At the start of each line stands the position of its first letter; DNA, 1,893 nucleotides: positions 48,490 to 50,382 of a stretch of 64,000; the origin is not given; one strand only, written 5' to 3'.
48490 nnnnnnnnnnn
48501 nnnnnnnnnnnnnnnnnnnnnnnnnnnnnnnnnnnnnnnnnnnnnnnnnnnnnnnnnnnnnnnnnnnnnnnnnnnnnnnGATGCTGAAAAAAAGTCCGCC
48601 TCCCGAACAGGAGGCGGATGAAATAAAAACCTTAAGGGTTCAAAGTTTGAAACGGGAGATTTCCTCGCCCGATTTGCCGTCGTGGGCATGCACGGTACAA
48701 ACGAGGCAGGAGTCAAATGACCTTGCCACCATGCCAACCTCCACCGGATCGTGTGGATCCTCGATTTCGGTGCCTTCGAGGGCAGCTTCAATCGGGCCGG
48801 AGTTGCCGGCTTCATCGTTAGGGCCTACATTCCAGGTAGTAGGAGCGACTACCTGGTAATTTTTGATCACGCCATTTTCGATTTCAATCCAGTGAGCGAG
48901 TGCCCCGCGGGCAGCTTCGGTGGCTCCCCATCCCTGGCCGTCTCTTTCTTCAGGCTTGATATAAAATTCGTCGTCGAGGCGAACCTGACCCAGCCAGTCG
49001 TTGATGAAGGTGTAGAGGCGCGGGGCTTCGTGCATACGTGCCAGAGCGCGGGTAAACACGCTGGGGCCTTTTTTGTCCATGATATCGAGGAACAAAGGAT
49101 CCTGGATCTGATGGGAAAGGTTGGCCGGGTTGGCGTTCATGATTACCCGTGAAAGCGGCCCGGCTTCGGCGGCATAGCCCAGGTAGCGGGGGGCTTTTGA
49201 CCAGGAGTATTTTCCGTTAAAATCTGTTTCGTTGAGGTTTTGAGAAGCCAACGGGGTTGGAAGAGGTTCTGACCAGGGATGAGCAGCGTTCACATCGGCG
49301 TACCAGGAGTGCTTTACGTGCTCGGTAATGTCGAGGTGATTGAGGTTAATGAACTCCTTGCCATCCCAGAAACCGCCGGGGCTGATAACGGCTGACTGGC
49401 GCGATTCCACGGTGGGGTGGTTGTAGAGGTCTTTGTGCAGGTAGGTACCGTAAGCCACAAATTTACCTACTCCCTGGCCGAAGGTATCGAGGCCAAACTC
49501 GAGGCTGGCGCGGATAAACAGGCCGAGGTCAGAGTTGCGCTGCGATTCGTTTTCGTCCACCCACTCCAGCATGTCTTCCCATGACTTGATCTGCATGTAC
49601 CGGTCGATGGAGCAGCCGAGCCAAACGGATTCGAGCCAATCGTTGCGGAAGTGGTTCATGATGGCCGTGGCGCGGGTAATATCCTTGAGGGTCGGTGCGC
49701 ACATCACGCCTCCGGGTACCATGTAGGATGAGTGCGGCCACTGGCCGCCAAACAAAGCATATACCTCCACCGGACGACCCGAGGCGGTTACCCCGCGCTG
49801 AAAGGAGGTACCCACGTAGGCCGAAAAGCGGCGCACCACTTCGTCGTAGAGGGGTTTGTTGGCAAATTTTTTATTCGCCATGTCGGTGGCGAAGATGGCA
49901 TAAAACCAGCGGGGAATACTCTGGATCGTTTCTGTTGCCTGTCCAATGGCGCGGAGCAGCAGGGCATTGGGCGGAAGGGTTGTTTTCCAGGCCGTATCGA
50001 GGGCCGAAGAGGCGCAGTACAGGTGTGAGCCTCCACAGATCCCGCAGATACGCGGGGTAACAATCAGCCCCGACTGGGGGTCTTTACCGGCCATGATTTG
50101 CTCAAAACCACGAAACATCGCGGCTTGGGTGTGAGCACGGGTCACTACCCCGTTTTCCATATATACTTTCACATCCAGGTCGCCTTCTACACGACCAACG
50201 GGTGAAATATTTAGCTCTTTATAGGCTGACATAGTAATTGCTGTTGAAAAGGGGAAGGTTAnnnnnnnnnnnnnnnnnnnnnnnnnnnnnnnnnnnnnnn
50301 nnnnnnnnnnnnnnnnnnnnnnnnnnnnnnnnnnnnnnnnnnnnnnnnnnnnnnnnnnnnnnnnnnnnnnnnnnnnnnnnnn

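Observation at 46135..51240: Cytoplasmic-type (no Tat signal) [NiFe] uptake hydrogenase cluster with two uncharacterised accessory genes and no hyp genes in the window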

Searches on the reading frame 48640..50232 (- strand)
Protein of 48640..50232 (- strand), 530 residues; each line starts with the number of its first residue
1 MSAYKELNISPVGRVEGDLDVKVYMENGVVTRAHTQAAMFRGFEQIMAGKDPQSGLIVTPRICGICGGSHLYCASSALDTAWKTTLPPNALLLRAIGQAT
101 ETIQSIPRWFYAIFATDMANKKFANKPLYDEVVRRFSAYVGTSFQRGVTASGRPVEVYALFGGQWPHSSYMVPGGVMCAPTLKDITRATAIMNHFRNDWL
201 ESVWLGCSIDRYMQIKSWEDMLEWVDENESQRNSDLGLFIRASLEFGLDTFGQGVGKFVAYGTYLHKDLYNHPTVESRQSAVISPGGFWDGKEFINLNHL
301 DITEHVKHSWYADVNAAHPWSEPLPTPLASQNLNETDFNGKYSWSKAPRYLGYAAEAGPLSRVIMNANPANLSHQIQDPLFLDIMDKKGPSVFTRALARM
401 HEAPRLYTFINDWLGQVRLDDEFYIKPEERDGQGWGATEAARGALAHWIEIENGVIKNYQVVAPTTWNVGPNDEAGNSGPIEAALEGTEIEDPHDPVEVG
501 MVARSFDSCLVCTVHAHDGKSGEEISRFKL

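Call 4: search_protein_families(library=pfam, proteins=[window:48640-50232:-], max_evalue=0.01)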
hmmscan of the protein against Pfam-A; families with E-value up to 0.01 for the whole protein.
window:48640-50232:- (530 aa): 1 family
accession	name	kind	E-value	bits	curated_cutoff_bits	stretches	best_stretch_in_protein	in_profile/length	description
PF00374.24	NiFeSe_Hases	-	3.8e-80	270.7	25.8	2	155-515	164-508/508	Nickel-dependent hydrogenase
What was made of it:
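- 48640..50232 (-): hucL, the large (catalytic) subunit, 530 aa. It carries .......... and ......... motifs and a 15-residue C-terminal extension after His515. Call 4 (PF00374).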

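Call 5: search_solved_structures(query=window:48640-50232:-, max_evalue=1e-10, show_alignments=1)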
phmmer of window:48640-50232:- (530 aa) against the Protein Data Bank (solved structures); distinct sequences matched with E-value up to 1e-10: 68 (the best 60 are shown).
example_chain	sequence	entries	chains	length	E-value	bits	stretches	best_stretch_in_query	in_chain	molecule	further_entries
7uus_A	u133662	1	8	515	4.8e-199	665.6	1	6-515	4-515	Hydrogenase-2, large subunit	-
7utd_A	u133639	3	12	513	5.9e-199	665.3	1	7-515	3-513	Hydrogenase-2, large subunit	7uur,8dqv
1h2a_L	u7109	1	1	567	4.6e-59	203.5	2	254-529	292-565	HYDROGENASE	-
5jsu_B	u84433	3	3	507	3.6e-57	197.3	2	277-523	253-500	Periplasmic [NiFeSe] hydrogenase, large subunit, selenocysteine-containing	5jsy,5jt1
1h2r_L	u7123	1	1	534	1.9e-56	194.9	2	254-515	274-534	PROTEIN (PERIPLASMIC [NIFE] HYDROGENASE LARGE SUBUNIT)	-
3ayx_A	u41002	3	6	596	9.8e-56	192.5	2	259-515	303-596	Membrane-bound hydrogenase large subunit | Hydrogenase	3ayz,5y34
5jsh_B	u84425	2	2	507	1.1e-55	192.3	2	277-523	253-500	Periplasmic [NiFeSe] hydrogenase, large subunit, selenocysteine-containing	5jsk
1ubh_L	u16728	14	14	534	1.2e-55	192.2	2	254-515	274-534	Periplasmic [NiFe] hydrogenase large subunit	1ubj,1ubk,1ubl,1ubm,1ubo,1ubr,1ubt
5xle_L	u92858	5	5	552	1.3e-55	192.1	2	254-515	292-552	Periplasmic [NiFe] hydrogenase large subunit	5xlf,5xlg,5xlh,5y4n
4u9h_L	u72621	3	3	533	1.4e-55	192.1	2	254-515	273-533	Periplasmic [NiFe] hydrogenase large subunit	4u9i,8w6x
6z8o_B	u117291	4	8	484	1.2e-54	188.9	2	277-515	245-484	Periplasmic [NiFeSe] hydrogenase, large subunit, selenocysteine-containing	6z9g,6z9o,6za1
4kl8_L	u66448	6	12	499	1.3e-54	188.9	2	267-515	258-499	Nickel-dependent hydrogenase large subunit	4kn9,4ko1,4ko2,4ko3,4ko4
6ru9_B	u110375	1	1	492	1.3e-54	188.8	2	277-515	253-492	Periplasmic [NiFeSe] hydrogenase, large subunit, selenocysteine-containing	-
6z8m_B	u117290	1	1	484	2.3e-54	188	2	277-515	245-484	Periplasmic [NiFeSe] hydrogenase, large subunit, selenocysteine-containing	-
6ruc_B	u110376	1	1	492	2.5e-54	187.9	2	277-515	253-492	Periplasmic [NiFeSe] hydrogenase, large subunit, selenocysteine-containing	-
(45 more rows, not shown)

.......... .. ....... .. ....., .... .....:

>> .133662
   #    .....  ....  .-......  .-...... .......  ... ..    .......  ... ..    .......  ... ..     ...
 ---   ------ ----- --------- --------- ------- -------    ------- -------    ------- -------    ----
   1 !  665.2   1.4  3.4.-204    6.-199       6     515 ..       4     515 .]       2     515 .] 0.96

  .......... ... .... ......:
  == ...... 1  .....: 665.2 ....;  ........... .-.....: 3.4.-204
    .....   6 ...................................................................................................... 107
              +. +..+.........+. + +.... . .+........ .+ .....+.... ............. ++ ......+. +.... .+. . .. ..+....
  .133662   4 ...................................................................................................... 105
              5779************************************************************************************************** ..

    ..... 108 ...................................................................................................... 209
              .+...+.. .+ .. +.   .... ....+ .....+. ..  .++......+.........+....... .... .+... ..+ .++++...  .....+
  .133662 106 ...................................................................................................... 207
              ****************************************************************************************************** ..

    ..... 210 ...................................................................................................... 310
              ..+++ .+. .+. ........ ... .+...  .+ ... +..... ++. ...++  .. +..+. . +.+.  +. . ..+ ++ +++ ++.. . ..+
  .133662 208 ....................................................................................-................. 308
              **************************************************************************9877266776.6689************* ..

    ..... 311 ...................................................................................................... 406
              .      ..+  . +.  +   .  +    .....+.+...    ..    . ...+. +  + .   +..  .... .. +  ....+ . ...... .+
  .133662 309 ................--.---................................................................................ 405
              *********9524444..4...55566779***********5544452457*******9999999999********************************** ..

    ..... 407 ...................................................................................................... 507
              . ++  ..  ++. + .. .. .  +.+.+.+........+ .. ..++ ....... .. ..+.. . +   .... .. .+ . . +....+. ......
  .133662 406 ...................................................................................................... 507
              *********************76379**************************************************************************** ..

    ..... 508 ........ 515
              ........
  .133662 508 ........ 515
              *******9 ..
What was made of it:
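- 48640..50232 (-): Call 5: E 5e-199 to HucL (7UUS/7UTD), whose chain as solved ends at the aligned His.
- On Group 2a [NiFe]-hydrogenase (Huc/HupSL type): E 5e-199 to HucL against 5e-59 for the best other class (call 5). Fifteen residues follow His515, where the HucL chain as solved ends (call 5).
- On Group 2b H2-sensing hydrogenase (HupUV): An extension and a protease are present (calls 4, 5).
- The best non-2a structure scores 5e-59 and group 1h (5AA5) 5e-34 (call 5).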

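Call 7: find_encoding_contigs(protein=window:48640-50232:-, flank=10000, max_places=6)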
Protein window:48640-50232:- (530 aa): 1 contig read that carries it; 1 place shown.
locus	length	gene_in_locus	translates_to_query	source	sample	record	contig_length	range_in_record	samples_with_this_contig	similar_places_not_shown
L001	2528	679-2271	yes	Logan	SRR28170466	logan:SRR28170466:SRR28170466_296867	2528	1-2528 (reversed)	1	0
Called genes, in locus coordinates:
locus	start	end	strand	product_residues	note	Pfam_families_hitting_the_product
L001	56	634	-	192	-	-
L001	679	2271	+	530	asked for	PF00374:NiFeSe_Hases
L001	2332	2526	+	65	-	?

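Call 12: find_related_loci(query=window:48640-50232:-, collection=genome_contigs, flank=10000)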
Query window:48640-50232:- (530 aa) in genome_contigs; peptide patterns used: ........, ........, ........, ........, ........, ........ (x = any residue, [..] = any of these).
345 stretches matched a pattern; 314 encode a relative of the query (tblastn E <= 1e-3); the best 80 are kept; 80 distinct loci.
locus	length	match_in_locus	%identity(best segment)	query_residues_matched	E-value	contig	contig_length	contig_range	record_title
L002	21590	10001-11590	89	1-530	0e+0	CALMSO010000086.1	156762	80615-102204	MAG TPA_asm: uncultured Saprospiraceae bacterium isolate SRR2107179_bin.64_CONCOCT_v1.1_MAG genome assembly, contig: ERZ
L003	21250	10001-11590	88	1-530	0e+0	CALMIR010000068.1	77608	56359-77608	MAG TPA_asm: uncultured Saprospirales bacterium isolate SRR2107183_bin.93_CONCOCT_v1.1_MAG genome assembly, contig: ERZ7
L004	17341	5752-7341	86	1-530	0e+0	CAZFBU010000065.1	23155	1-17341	MAG TPA_asm: uncultured Saprospiraceae bacterium isolate SRP141376_co5_360 genome assembly, contig: NODE_5293_length_231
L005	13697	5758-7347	87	1-530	0e+0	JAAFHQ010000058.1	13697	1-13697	MAG: Chitinophagales bacterium isolate bin81.metabat.ball.237 WN_Chitinophagales_8_scaffold_58, whole genome shotgun seq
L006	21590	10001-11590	87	1-530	0e+0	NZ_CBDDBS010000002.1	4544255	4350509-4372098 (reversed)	MAG: Haliscomenobacter sp. isolate bebd6739-bc59-4aa2-89c4-e50a6a6b56b9 contig_2, whole genome shotgun sequence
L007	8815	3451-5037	88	2-530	0e+0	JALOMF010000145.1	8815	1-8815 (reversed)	MAG: Saprospiraceae bacterium isolate Prado044 scaffold_17409, whole genome shotgun sequence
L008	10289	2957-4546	87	1-530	0e+0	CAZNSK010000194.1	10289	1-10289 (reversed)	MAG TPA_asm: uncultured Phaeodactylibacter sp. isolate SRP141376_co5_212 genome assembly, contig: NODE_15998_length_1028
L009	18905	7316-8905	87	1-530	0e+0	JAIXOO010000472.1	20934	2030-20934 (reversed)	MAG: Saprospiraceae bacterium isolate C1_MAG_00026 C1_MAG_00026_000000000454, whole genome shotgun sequence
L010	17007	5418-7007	87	1-530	0e+0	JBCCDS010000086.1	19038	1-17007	MAG: Bacteroidota bacterium isolate P01_A01_bin.9 k141_1458589_length_19038_cov_27.2061, whole genome shotgun sequence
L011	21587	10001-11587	86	2-530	0e+0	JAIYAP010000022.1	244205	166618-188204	MAG: Saprospiraceae bacterium isolate E1_MAG_00004 pond_E1_MAG_00004_000000000070, whole genome shotgun sequence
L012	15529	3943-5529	86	2-530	0e+0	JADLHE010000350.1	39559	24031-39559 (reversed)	MAG: Saprospiraceae bacterium isolate SJ47 c_000001170315, whole genome shotgun sequence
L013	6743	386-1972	86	2-530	0e+0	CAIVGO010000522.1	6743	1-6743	MAG: uncultured Bacteroidetes bacterium isolate Ja1_bin-1389 genome assembly, contig: bin-1389:522/840, whole genome sho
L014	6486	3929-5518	85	1-530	0e+0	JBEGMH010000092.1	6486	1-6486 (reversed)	MAG: Bacteroidota bacterium isolate NASQAN2016_083_B_bin.25 scaffold_118938, whole genome shotgun sequence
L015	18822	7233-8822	85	1-530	0e+0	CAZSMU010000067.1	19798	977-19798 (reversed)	MAG TPA_asm: uncultured Haliscomenobacter sp. isolate SRP278252_co3_46 genome assembly, contig: NODE_4779_length_19798_c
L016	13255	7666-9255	86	1-530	0e+0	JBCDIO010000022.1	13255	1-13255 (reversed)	MAG: Bacteroidota bacterium isolate P01_H01_bin.181 k141_1106465_length_13255_cov_6.0000, whole genome shotgun sequence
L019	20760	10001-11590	84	1-530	0e+0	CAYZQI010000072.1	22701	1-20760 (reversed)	MAG TPA_asm: uncultured Cytophagaceae bacterium isolate SRP141376_co5_355 genome assembly, contig: NODE_5428_length_2270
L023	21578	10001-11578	85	5-530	0e+0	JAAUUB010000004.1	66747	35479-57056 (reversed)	MAG: Microscillaceae bacterium isolate SM2_1_3 NODE_47_length_66747_cov_3.298859, whole genome shotgun sequence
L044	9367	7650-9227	85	5-530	0e+0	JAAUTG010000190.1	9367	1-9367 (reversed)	MAG: Saprospiraceae bacterium isolate SM1_3_1 NODE_3308_length_9367_cov_2.142641, whole genome shotgun sequence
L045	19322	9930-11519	84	1-530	0e+0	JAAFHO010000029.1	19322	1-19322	MAG: Chitinophagales bacterium isolate bin15.concoct.ball.061 WN_Chitinophagales_9_scaffold_29, whole genome shotgun seq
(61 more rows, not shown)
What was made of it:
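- All 80 related loci are Bacteroidota at 81-89% identity (call 12).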

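Call 33: search_dna_similar(query=window:48640-50232:-, collection=plasmids, mode=protein, max_evalue=1e-50, max_rows=25)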
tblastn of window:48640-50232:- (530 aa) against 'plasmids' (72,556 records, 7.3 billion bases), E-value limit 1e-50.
Records with a match: 39; places in all: 46; records where one place covers at least 80% of the query: 39.
Best place of each record, by identity: 80-90% 1; 60-80% 1; <60% 37.
By first word of the organism name: Bradyrhizobium 8; Azospirillum 5; Cupriavidus 3; Variovorax 2; Rhizobium 2; Afipia 2; Natrarchaeobaculum 2; Runella 1; Hymenobacter 1; Mycobacterium 1; and 12 more.
By predicted mobility (MOB-suite, as given by PLSDB): non-mobilizable 17; mobilizable 12; conjugative 10.
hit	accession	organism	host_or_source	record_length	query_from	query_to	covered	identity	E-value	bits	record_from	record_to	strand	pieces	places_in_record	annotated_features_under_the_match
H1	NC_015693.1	Runella slithyformis DSM 19594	fresh water lake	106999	1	530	100%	82.1%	0e+0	924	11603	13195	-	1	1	nickel-dependent hydrogenase large subunit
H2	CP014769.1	Hymenobacter psoromatis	Lichen,single cell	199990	1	530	100%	75.5%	0e+0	867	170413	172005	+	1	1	cytochrome-c3 hydrogenase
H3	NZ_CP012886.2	Mycobacterium intracellulare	sputum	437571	6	530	99%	58.1%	0e+0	637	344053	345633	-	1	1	nickel-dependent hydrogenase large subunit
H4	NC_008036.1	Sphingopyxis alaskensis RB2256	-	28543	1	529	100%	55.3%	0e+0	608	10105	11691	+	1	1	nickel-dependent hydrogenase large subunit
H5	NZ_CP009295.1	Novosphingobium pentaromativorans US6-1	mud sediment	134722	1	529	100%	54.4%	0e+0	598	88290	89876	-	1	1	nickel-dependent hydrogenase large subunit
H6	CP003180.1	Sulfobacillus acidophilus DSM 10332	coal spoil heap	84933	6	530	99%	54.5%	0e+0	617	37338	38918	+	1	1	Cytochrome-c3 hydrogenase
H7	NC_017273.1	Thermus thermophilus SG0.5JP17-16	-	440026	5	530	99%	54.3%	0e+0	611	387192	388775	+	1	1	nickel-dependent hydrogenase large subunit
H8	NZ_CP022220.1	Bradyrhizobium guangxiense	peanut,cell culture,roots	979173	2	529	100%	53.7%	0e+0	588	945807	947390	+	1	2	nickel-dependent hydrogenase large subunit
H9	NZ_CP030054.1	Bradyrhizobium guangzhouense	Arachis hypogaea,Microbe,nodule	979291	2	529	100%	53.7%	0e+0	588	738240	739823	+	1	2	nickel-dependent hydrogenase large subunit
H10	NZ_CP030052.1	Bradyrhizobium guangdongense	peanut,cell culture,roots of peanut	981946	2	529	100%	53.7%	0e+0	588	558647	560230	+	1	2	nickel-dependent hydrogenase large subunit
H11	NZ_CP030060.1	Bradyrhizobium sp. CCBAU 53351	Arachis hypogaea,Microbe,nodule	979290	2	529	100%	53.7%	0e+0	588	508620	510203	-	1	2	nickel-dependent hydrogenase large subunit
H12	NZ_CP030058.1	Bradyrhizobium guangdongense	Arachis hypogaea,Microbe,nodule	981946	2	529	100%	53.7%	0e+0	588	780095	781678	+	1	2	nickel-dependent hydrogenase large subunit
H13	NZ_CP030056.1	Bradyrhizobium sp. CCBAU 53340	Arachis hypogaea,Microbe,nodule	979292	2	529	100%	53.7%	0e+0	588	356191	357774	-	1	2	nickel-dependent hydrogenase large subunit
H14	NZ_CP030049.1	Bradyrhizobium sp. CCBAU 53338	Arachis hypogaea,Microbe,nodule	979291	2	529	100%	53.7%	0e+0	588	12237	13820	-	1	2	nickel-dependent hydrogenase large subunit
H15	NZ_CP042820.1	Octadecabacter sp. SW4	single isolate,polar sea water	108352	2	529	100%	53.7%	0e+0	574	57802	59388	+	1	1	nickel-dependent hydrogenase large subunit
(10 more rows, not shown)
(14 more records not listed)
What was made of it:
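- On Group 2a [NiFe]-hydrogenase (Huc/HupSL type): Plasmid hits at 53-82% identity are group 2a, and other classes are at or below 37% (call 33).
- Plasmid hits split cleanly: group 2a at 53-82% identity, HupU-like and other hydrogenases at 33-37% (call 33). HupU-like sensors are 33-37% identical (call 33).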

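Call 35: get_annotated_region(hit=H1, flank=12000)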
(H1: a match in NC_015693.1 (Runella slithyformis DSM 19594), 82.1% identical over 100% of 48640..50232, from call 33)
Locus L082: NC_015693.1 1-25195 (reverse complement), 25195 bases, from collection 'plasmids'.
description: Runella slithyformis DSM 19594 plasmid pRUNSL01, complete sequence
organism: Runella slithyformis DSM 19594 (NCBI taxid 761193)
taxonomy: Bacteria; Bacteroidota; Cytophagia; Cytophagales; Spirosomataceae; Runella; Runella slithyformis; Runella slithyformis DSM 19594
host: -; source: fresh water lake; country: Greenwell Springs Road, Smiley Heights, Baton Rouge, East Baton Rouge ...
typing (MOB-suite, as given by PLSDB): non-mobilizable; replicon rep_cluster_1344
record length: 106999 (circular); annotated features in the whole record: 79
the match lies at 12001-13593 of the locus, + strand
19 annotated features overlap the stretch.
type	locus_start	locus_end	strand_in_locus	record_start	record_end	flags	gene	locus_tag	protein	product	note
CDS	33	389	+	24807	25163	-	-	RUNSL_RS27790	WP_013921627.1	DUF2149 domain-containing protein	-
CDS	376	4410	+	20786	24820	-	-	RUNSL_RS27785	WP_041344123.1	cobaltochelatase subunit CobN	-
CDS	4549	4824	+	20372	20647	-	-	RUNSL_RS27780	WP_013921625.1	HypC/HybG/HupF family hydrogenase formation chaperone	-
CDS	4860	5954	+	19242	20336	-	hypD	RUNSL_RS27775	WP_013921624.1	hydrogenase formation protein HypD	GO:0036211 - protein modification process [Evidence IEA]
CDS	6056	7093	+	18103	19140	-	hypE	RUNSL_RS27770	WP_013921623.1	hydrogenase expression/formation protein HypE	-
CDS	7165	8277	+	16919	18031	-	-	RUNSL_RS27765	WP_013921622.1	hypothetical protein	-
CDS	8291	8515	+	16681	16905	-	-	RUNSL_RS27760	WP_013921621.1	hypothetical protein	-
CDS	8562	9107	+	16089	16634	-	-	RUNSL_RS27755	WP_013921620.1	bifunctional nuclease family protein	-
CDS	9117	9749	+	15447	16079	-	-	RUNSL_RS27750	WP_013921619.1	TetR/AcrR family transcriptional regulator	GO:0006355 - regulation of DNA-templated transcription [Evidence IEA]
CDS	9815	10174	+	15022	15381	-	-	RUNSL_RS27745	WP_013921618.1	hypothetical protein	-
CDS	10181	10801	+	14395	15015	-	-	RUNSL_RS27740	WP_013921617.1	TetR/AcrR family transcriptional regulator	GO:0006355 - regulation of DNA-templated transcription [Evidence IEA]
CDS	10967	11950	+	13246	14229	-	-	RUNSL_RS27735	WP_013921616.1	hydrogenase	-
CDS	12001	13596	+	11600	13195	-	-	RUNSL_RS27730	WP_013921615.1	nickel-dependent hydrogenase large subunit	-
CDS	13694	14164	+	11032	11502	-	-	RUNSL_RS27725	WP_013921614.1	hydrogenase maturation protease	-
CDS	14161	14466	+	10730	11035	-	-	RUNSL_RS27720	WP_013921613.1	hypothetical protein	-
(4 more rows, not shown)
